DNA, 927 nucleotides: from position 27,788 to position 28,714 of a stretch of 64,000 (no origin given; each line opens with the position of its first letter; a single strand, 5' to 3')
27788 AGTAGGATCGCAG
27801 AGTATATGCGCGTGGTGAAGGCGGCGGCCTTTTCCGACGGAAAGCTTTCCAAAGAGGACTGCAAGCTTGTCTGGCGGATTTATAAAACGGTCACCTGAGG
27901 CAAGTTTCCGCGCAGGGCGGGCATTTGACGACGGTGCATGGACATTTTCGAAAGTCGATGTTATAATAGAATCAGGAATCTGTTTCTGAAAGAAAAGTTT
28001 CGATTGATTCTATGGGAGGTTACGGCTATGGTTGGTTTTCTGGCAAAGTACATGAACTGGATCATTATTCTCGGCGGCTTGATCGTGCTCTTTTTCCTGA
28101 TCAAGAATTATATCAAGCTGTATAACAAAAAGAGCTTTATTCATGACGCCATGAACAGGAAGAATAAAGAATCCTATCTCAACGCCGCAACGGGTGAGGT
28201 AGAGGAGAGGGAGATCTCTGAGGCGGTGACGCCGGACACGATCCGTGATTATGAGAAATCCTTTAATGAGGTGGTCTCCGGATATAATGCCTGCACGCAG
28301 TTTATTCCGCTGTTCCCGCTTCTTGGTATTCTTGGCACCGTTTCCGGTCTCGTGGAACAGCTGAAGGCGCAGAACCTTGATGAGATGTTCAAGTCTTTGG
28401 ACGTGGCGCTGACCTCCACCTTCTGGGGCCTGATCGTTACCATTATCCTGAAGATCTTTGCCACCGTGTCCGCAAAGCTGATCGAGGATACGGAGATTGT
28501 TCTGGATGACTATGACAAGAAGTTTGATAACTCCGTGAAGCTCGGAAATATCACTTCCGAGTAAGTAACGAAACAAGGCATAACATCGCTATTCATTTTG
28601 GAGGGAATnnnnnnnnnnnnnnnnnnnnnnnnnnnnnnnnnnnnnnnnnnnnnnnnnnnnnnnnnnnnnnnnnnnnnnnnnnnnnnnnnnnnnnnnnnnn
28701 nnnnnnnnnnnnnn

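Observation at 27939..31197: Orphan ExbB/ExbD-like ion-driven motor operon in a monoderm bacterium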

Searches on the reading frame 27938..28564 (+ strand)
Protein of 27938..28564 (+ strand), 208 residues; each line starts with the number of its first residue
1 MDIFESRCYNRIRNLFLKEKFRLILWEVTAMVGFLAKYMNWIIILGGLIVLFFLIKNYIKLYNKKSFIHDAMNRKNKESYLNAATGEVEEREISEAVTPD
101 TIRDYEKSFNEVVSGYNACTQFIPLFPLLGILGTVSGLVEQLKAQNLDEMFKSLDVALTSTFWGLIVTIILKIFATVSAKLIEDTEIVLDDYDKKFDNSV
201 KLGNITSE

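Call 3: search_protein_families(library=pfam, proteins=[window:27938-28564:+], max_evalue=1)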
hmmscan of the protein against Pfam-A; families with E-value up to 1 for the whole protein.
window:27938-28564:+ (208 aa): 3 families
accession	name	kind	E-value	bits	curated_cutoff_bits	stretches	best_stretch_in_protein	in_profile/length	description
PF01618.21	MotA_ExbB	-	5.2e-10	39.6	22.9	1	103-184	33-120/127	MotA/TolQ/ExbB proton channel family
PF05661.17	DUF808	-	0.054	13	28.4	1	17-102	70-150/302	Protein of unknown function (DUF808)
PF08977.15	BOFC_N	-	0.15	12.4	25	0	28-44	23-39/51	Bypass of Forespore C, N terminal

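Call 4: search_protein_families(library=padloc, proteins=[window:27938-28564:+], max_evalue=1)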
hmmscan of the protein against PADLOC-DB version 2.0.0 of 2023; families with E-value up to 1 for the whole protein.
window:27938-28564:+ (208 aa): 2 families
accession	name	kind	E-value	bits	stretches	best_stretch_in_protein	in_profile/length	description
PDLC00635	ZorA2|ZorA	-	0.0053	13.8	1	110-200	37-134/505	MotA/ExbB/TolQ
PDLC00640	ZorA2|ZorA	-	0.018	11.7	1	125-180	51-113/590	MotA/ExbB/TolQ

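Call 6: search_protein_families(library=ncbifam, proteins=[window:27938-28564:+], max_evalue=1)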
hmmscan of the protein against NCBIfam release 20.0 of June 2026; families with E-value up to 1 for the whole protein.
window:27938-28564:+ (208 aa): 7 families
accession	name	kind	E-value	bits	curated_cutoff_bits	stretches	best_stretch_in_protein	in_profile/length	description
NF005383.1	PRK06926.1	equivalog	0.00035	19.7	394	1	127-186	159-217/271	flagellar motor protein MotP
NF047405.1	SensHisKinSapS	equivalog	0.0034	16.8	550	1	16-121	19-121/341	two-component system sensor histidine kinase SapS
NF010134.0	PRK13608.1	equivalog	0.016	14.3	557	1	9-71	93-156/391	diglucosyl diacylglycerol synthase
NF005997.1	PRK08124.1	equivalog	0.022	13.7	340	1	125-171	153-200/259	flagellar motor stator protein MotA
NF006527.0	PRK08990.1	equivalog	0.03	13.6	341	1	104-173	128-198/254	flagellar motor protein PomA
NF006284.1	PRK08456.1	equivalog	0.053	12.7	380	1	107-183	130-209/252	flagellar motor stator protein MotA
NF033915.0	antiphage_ZorA_2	subfamily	0.061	12.4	100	0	138-180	141-182/383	anti-phage ZorAB system protein ZorA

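Call 7: find_homologous_proteins(query=window:27938-28564:+)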
Query window:27938-28564:+ (208 aa): 712 proteins with E <= 0.001 among 1317 candidates; the best 120 are listed.
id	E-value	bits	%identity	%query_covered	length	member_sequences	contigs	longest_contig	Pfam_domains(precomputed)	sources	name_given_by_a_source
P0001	1.7e-103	362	96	86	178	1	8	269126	PF01618.22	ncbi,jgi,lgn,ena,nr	ncbi:MAG: MotA/TolQ/ExbB proton channel family protein [Lachnospiraceae bacterium]|jgi:biopolymer tr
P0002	5.9e-103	361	95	86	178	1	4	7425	PF01618.22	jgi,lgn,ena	jgi:flagellar motor component MotA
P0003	1.8e-102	359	94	86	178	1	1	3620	PF01618.22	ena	-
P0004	2.2e-102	359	94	86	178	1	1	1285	PF01618.22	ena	-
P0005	3.4e-102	358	94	86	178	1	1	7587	PF01618.22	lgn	-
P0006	4.1e-102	358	94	86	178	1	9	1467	PF01618.22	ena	-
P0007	4.5e-102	358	94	86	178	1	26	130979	PF01618.22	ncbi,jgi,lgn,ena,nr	ncbi:MAG: MotA/TolQ/ExbB proton channel family protein [Lachnospiraceae bacterium]|jgi:flagellar mot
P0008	1.1e-101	356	94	86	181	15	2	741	PF01618.22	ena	-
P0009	3.8e-100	351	92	86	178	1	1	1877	PF01618.22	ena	-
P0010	9.1e-100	350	92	86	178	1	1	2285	PF01618.22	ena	-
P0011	2.4e-99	349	92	86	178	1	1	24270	PF01618.22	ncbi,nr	ncbi:MAG: MotA/TolQ/ExbB proton channel family protein [Acetatifactor sp.]|nr:MotA/TolQ/ExbB proton 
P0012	4.3e-99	348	92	86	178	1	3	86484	PF01618.22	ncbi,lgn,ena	-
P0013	3.6e-98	345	90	86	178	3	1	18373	PF01618.22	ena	-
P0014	4.8e-98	345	90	86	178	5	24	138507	PF01618.22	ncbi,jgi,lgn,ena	jgi:biopolymer transport protein ExbB/TolQ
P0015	8.0e-98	344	90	86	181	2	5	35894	PF01618.22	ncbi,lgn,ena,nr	ncbi:MAG: MotA/TolQ/ExbB proton channel family protein [Acetatifactor sp.]|nr:MotA/TolQ/ExbB proton 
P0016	2.5e-97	342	89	86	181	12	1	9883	PF01618.22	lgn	-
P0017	2.6e-97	342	89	86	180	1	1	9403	PF01618.22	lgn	-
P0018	3.1e-97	342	89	86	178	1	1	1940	PF01618.22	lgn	-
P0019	4.4e-97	341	94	82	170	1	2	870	PF01618.22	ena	-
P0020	4.6e-95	335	86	86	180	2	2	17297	PF01618.22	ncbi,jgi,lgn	-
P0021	7.0e-95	334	85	86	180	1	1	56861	PF01618.22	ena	-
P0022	3.5e-94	332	88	86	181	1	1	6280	PF01618.22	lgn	-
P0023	2.2e-92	326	85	86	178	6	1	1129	PF01618.22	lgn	-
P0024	1.1e-91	324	84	86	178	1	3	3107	PF01618.22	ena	-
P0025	2.2e-91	323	83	86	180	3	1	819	PF01618.22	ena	-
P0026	4.4e-91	322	84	86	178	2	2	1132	PF01618.22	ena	-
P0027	4.2e-90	319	82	86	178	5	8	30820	PF01618.22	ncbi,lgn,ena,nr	ncbi:MAG: MotA/TolQ/ExbB proton channel family protein [Lachnospiraceae bacterium]|nr:MotA/TolQ/ExbB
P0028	1.0e-89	317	82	86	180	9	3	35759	PF01618.22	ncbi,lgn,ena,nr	ncbi:MAG: MotA/TolQ/ExbB proton channel family protein [Lachnospiraceae bacterium]|nr:MotA/TolQ/ExbB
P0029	5.6e-87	309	80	86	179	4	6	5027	PF01618.22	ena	-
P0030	5.2e-86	305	78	87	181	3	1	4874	PF01618.22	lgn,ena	-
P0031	6.1e-86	305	78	87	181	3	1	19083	PF01618.22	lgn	-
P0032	9.9e-86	304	81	86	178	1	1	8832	PF01618.22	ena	-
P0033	1.3e-85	304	79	86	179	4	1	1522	PF01618.22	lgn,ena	-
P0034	5.9e-82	292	79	86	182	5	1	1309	PF01618.22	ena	-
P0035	5.9e-81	289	75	86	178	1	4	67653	PF01618.22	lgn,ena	-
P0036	1.9e-77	277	77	86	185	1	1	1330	PF01618.22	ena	-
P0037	6.9e-75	269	70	85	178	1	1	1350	PF01618.22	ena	-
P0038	5.2e-73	263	71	86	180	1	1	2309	PF01618.22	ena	-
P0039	8.3e-67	243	100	56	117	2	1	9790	PF01618.22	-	-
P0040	4.7e-65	237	83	66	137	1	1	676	PF01618.22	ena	-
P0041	1.0e-57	213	86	58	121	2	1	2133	PF01618.22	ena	-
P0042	5.6e-57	211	59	83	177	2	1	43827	PF01618.22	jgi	-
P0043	4.8e-53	198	53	84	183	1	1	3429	PF01618.22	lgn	-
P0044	1.2e-51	193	55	83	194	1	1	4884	PF01618.22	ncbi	-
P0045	1.8e-51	193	54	84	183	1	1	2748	PF01618.22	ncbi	-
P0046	1.3e-50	190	55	86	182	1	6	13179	PF01618.22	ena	-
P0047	4.7e-50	188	51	85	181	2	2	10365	PF01618.22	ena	-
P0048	1.5e-49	186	55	86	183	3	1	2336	PF01618.22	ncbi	-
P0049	2.1e-49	186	55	84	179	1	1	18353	PF01618.22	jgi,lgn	-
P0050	9.4e-49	184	54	85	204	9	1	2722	PF01618.22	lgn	-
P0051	1.1e-48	184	54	83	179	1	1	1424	PF01618.22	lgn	-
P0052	1.3e-48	183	53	85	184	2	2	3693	PF01618.22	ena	-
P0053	2.4e-48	182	50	85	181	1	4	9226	PF01618.22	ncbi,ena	-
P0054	3.3e-48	182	56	84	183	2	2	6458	PF01618.22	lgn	-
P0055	9.2e-48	181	51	86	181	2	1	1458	PF01618.22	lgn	-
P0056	2.3e-47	179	48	99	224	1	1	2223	PF01618.22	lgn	-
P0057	2.3e-47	179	52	84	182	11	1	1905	PF01618.22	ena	-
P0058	9.8e-47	177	54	83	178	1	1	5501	PF01618.22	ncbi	-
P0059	8.0e-46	174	50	85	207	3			PF01618.22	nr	nr:MotA/TolQ/ExbB proton channel family protein [Lachnospiraceae bacterium]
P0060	3.7e-45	172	49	86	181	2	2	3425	PF01618.22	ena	-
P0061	5.7e-45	171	49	85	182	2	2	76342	PF01618.22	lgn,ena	-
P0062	1.3e-44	170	50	84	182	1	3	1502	PF01618.22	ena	-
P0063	1.4e-44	170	49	84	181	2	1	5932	PF01618.22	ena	-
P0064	1.8e-44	170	49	84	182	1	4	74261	PF01618.22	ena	-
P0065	2.1e-44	170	54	66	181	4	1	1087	PF01618.22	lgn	-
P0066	2.1e-44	170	51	86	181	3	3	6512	PF01618.22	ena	-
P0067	2.3e-44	169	50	83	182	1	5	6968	PF01618.22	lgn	-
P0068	2.4e-44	169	50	86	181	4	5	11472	PF01618.22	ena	-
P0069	2.5e-44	169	51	86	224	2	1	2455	PF01618.22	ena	-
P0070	3.6e-44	169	51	83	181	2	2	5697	PF01618.22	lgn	-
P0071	4.2e-44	169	52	71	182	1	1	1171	PF01618.22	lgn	-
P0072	6.2e-43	165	50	80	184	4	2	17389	PF01618.22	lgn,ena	-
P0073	1.9e-42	163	47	83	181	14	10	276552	PF01618.22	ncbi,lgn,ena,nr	ncbi:MAG: MotA/TolQ/ExbB proton channel family protein [Lachnospiraceae bacterium]|nr:MotA/TolQ/ExbB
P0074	5.0e-42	162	47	83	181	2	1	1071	PF01618.22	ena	-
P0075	6.3e-42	162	46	85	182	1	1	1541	PF01618.22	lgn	-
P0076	1.2e-41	161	49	83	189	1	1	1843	PF01618.22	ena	-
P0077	6.1e-41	158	49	79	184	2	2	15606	PF01618.22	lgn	-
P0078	9.0e-41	158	47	84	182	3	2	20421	PF01618.22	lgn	-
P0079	1.1e-40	158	46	74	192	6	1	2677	PF01618.22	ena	-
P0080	1.3e-40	157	50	79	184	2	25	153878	PF01618.22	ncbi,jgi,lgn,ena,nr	ncbi:MAG: MotA/TolQ/ExbB proton channel family protein [Lachnospiraceae bacterium]|nr:MotA/TolQ/ExbB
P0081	2.0e-40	157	44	86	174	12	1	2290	PF01618.22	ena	-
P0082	2.3e-40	156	50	82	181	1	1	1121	PF01618.22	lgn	-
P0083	2.3e-40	156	48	86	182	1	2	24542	PF01618.22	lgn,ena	-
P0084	2.8e-40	156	49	79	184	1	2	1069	PF01618.22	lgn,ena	-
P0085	3.1e-40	156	51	78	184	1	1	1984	PF01618.22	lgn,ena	-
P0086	4.8e-40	155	50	79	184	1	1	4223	PF01618.22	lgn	-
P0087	6.9e-40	155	45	87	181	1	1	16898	PF01618.22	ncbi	-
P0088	1.3e-39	154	48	79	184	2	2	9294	PF01618.22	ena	-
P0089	1.6e-39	154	46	80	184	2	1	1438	PF01618.22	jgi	-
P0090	2.8e-39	153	48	80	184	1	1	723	PF01618.22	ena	-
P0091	2.9e-39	153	51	80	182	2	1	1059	PF01618.22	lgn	-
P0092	3.0e-39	153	44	83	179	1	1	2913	PF01618.22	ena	-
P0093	3.6e-39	153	42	86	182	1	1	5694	PF01618.22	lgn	-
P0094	3.8e-39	152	49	80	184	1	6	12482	PF01618.22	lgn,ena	-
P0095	4.8e-39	152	48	80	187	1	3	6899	PF01618.22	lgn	-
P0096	5.2e-39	152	48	78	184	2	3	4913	PF01618.22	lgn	-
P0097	1.1e-38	151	46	80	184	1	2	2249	PF01618.22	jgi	-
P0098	1.1e-38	151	47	86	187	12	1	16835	PF01618.22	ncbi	-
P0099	1.2e-38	151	44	86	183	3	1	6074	PF01618.22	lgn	-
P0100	1.4e-38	151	46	86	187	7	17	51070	PF01618.22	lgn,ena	-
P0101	2.3e-38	150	45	86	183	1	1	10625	PF01618.22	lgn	-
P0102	4.2e-38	149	48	80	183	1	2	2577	PF01618.22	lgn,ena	-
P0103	4.5e-38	149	45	87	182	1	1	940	PF01618.22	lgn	-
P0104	5.8e-38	149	47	80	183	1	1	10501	PF01618.22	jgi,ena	-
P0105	7.9e-38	148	48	78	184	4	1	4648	PF01618.22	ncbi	-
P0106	1.4e-37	147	47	80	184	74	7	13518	PF01618.22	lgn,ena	-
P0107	1.6e-37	147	47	84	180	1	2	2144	PF01618.22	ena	-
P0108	1.9e-37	147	47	79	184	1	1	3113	PF01618.22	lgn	-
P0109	2.2e-37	147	48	79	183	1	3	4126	PF01618.22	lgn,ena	-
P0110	2.6e-37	146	47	80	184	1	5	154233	PF01618.22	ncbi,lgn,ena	-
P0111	3.0e-37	146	48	84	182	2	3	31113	PF01618.22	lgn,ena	-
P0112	3.2e-37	146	47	80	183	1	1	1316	PF01618.22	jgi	-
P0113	5.4e-37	145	47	80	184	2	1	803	PF01618.22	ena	-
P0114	7.3e-37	145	48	78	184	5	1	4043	PF01618.22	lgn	-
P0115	9.5e-37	145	44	84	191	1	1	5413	PF01618.22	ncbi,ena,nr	ncbi:MAG: MotA/TolQ/ExbB proton channel family protein [Lachnospiraceae bacterium]|nr:MotA/TolQ/ExbB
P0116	1.4e-36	144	46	80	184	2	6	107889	PF01618.22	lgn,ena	-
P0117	1.4e-36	144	47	78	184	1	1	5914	PF01618.22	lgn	-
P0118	1.6e-36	144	47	80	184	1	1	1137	PF01618.22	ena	-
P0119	1.6e-36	144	44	80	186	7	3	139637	PF01618.22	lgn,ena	-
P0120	1.9e-36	144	46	80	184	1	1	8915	PF01618.22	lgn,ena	-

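Call 11: find_related_loci(query=A1, collection=genome_contigs, flank=8000)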
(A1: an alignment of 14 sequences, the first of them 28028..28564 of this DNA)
Query A1 (178 aa) in genome_contigs; peptide patterns used: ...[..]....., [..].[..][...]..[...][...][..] (x = any residue, [..] = any of these).
599 stretches matched a pattern (row limit reached: there are more); 298 encode a relative of the query (tblastn E <= 1e-3); the best 80 are kept; 79 distinct loci.
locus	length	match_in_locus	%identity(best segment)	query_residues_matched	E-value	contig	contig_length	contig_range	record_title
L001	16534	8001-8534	96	1-178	2e-111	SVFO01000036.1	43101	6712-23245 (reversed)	MAG: Lachnospiraceae bacterium isolate SIG334 NODE_956_length_43101_cov_18.389992, whole genome shotgun sequence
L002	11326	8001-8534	94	1-178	1e-109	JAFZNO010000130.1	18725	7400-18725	MAG: Lachnospiraceae bacterium isolate RGIG7929 Water_buffalos_Rumen-1__c1206751, whole genome shotgun sequence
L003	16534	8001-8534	94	1-178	1e-109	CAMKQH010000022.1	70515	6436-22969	MAG: uncultured Lachnospiraceae bacterium isolate SRR12081296_bin.90_metaWRAP_v1.3_MAG genome assembly, contig: ERZ12289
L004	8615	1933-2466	91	1-178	7e-106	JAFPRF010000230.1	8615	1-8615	MAG: Lachnospiraceae bacterium isolate RGIG1401 Dairy_cattle_Rumen.Co__c4042296, whole genome shotgun sequence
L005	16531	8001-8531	87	2-178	3e-102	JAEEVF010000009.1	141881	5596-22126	MAG: Acetatifactor sp. isolate Tb.RUG.447 NODE_156_length_141881_cov_7.697596, whole genome shotgun sequence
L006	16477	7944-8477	90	1-178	2e-107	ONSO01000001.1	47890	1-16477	uncultured Lachnospiraceae bacterium isolate RUG596 genome assembly, contig: scaffold_650, whole genome shotgun sequence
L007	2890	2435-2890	89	1-152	1e-89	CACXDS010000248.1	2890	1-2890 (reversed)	MAG: uncultured Lachnospiraceae bacterium isolate RUG11162 genome assembly, contig: RUG11162_asm_248, whole genome shotg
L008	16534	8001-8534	94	1-178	4e-110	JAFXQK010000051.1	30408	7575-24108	MAG: Lachnospiraceae bacterium isolate RGIG6651 Sheep_Rumen-1__c770097, whole genome shotgun sequence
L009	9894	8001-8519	59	4-175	3e-64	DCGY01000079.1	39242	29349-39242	MAG TPA_asm: Lachnospiraceae bacterium UBA1766 UBA1766_contig_33692, whole genome shotgun sequence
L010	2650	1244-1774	54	1-176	6e-57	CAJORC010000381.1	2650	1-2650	uncultured Lachnospiraceae bacterium isolate Rumen_Coassembly_mag_836 genome assembly, contig: k87_25578193, whole genom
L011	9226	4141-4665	51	3-176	4e-55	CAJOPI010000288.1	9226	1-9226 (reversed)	uncultured Lachnospiraceae bacterium isolate Rumen_Coassembly_mag_2069 genome assembly, contig: k87_18064095, whole geno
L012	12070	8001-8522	50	4-176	4e-49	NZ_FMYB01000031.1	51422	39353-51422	Butyrivibrio sp. INlla16, whole genome shotgun sequence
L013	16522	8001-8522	46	1-178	1e-48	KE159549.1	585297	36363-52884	Lachnospiraceae bacterium A4 genomic scaffold acPFC-supercont1.3, whole genome shotgun sequence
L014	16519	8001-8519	47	4-175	3e-48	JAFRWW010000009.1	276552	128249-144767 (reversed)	MAG: Lachnospiraceae bacterium isolate RGIG2871 Goat_Omasum.Co__c402698, whole genome shotgun sequence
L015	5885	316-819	51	4-170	2e-45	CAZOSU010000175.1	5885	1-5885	MAG TPA_asm: uncultured Acetatifactor sp. isolate SRP315200_co1_691 genome assembly, contig: NODE_33561_length_5885_cov_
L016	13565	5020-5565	45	1-178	2e-45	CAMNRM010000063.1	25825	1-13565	MAG: uncultured Clostridium sp. isolate SRR19792994_bin.56_metawrap_v1.3_MAG genome assembly, contig: ERZ12290372_2893,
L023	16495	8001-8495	45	4-166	4e-40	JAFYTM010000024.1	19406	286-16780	MAG: Lachnospiraceae bacterium isolate RGIG7407 Water_buffalos_Cecum.Co__c596129, whole genome shotgun sequence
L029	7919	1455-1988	43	4-176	2e-37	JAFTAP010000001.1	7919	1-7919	MAG: Lachnospiraceae bacterium isolate RGIG3644 Goat_Rumen.Co__c13386, whole genome shotgun sequence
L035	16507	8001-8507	43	1-167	2e-36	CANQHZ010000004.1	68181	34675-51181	MAG: uncultured Lachnospiraceae bacterium isolate Lapin-028__bin75 genome assembly, contig: Lapin-028__NODE_344_length_6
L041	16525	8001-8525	36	4-178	7e-31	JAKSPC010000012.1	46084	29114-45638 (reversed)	MAG: Lachnospiraceae bacterium isolate Horse_feces193 MAG193_12, whole genome shotgun sequence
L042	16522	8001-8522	39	5-178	8e-31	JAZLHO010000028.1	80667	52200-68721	MAG: Lachnospiraceae bacterium isolate T1900044980_TA20190042.MAGScoT_cleanbin_000079 SGB_4119_k141_42126, whole genome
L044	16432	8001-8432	40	27-172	5e-29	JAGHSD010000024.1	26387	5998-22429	MAG: Candidatus Darwinimomas equi isolate E1_MB2_36 c_000001034276, whole genome shotgun sequence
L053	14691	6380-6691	39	65-172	7e-20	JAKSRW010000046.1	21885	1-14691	MAG: Lachnospiraceae bacterium isolate Horse_feces265 MAG265_46, whole genome shotgun sequence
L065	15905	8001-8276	40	74-166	1e-17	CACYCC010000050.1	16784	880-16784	MAG: uncultured Lachnospiraceae bacterium isolate RUG11799 genome assembly, contig: RUG11799_asm_50, whole genome shotgu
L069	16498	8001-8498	30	4-166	6e-15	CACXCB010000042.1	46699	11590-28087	MAG: uncultured Erysipelotrichaceae bacterium isolate RUG11122 genome assembly, contig: RUG11122_asm_42, whole genome sh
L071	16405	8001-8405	34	34-178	3e-14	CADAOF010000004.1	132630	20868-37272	MAG: uncultured Lachnospiraceae bacterium isolate RUG13475 genome assembly, contig: RUG13475_asm_4, whole genome shotgun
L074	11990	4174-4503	34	67-168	6e-14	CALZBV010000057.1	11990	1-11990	MAG: uncultured Clostridia bacterium isolate SRR14474043_bin.25_metaWRAP_v1.3_MAG genome assembly, contig: ERZ9423908.16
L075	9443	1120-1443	34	63-169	4e-13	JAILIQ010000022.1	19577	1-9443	MAG: Lachnospiraceae bacterium isolate RUI154 k141_1698617_flag=1_multi=7.0000_len=19577, whole genome shotgun sequence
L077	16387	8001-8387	32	55-166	1e-12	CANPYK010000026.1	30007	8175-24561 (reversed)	MAG: uncultured Oscillospiraceae bacterium isolate Lapin-004__bin88 genome assembly, contig: Lapin-004__NODE_1792_length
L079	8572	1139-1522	29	19-160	3e-12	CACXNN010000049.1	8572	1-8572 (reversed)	MAG: uncultured Clostridiales bacterium isolate RUG11425 genome assembly, contig: RUG11425_asm_49, whole genome shotgun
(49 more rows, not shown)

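Call 49: search_solved_structures(query=A1, max_evalue=1, show_alignments=3)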
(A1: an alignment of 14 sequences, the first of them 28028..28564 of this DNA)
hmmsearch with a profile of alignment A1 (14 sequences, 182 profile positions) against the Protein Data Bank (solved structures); distinct sequences matched with E-value up to 1: 19.
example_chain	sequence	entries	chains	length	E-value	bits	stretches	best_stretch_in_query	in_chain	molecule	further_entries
8ucs_C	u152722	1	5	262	5.1e-05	26.1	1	42-141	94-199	Motility protein A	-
6ysf_E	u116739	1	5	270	5.5e-05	26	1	42-141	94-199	Chemotaxis MotA protein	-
8gqy_A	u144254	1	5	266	6.7e-05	25.7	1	87-162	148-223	Motility protein A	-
9luc_C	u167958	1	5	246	0.0021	20.8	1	100-159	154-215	Flagellar motor protein MotA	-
9lu9_A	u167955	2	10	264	0.0024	20.6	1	100-159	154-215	Flagellar motor protein MotA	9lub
5sv0_B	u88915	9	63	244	0.003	20.3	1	93-165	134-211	Biopolymer transport protein ExbB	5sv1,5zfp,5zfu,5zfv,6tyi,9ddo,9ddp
7ajq_A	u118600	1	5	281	0.0086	18.8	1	97-157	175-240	Biopolymer transport protein ExbB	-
6ye4_A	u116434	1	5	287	0.0092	18.8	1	97-157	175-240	Biopolymer transport protein ExbB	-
8brd_A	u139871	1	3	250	0.015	18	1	95-141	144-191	Chemotaxis protein PomA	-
8brd_D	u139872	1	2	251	0.015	18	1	95-141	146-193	Chemotaxis protein PomA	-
8bri_A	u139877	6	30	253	0.016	18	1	95-141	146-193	Chemotaxis protein PomA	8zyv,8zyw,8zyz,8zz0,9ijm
6ysl_G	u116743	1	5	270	0.016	17.9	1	91-144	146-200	Motility protein A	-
8odt_A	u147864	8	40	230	0.21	14.3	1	97-146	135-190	Tol-Pal system protein TolQ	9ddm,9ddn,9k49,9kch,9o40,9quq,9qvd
9kpz_A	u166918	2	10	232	0.22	14.3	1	97-146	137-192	Tol-Pal system protein TolQ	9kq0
8hku_ALX0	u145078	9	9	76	0.31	13.8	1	29-78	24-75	50S ribosomal protein L18Ae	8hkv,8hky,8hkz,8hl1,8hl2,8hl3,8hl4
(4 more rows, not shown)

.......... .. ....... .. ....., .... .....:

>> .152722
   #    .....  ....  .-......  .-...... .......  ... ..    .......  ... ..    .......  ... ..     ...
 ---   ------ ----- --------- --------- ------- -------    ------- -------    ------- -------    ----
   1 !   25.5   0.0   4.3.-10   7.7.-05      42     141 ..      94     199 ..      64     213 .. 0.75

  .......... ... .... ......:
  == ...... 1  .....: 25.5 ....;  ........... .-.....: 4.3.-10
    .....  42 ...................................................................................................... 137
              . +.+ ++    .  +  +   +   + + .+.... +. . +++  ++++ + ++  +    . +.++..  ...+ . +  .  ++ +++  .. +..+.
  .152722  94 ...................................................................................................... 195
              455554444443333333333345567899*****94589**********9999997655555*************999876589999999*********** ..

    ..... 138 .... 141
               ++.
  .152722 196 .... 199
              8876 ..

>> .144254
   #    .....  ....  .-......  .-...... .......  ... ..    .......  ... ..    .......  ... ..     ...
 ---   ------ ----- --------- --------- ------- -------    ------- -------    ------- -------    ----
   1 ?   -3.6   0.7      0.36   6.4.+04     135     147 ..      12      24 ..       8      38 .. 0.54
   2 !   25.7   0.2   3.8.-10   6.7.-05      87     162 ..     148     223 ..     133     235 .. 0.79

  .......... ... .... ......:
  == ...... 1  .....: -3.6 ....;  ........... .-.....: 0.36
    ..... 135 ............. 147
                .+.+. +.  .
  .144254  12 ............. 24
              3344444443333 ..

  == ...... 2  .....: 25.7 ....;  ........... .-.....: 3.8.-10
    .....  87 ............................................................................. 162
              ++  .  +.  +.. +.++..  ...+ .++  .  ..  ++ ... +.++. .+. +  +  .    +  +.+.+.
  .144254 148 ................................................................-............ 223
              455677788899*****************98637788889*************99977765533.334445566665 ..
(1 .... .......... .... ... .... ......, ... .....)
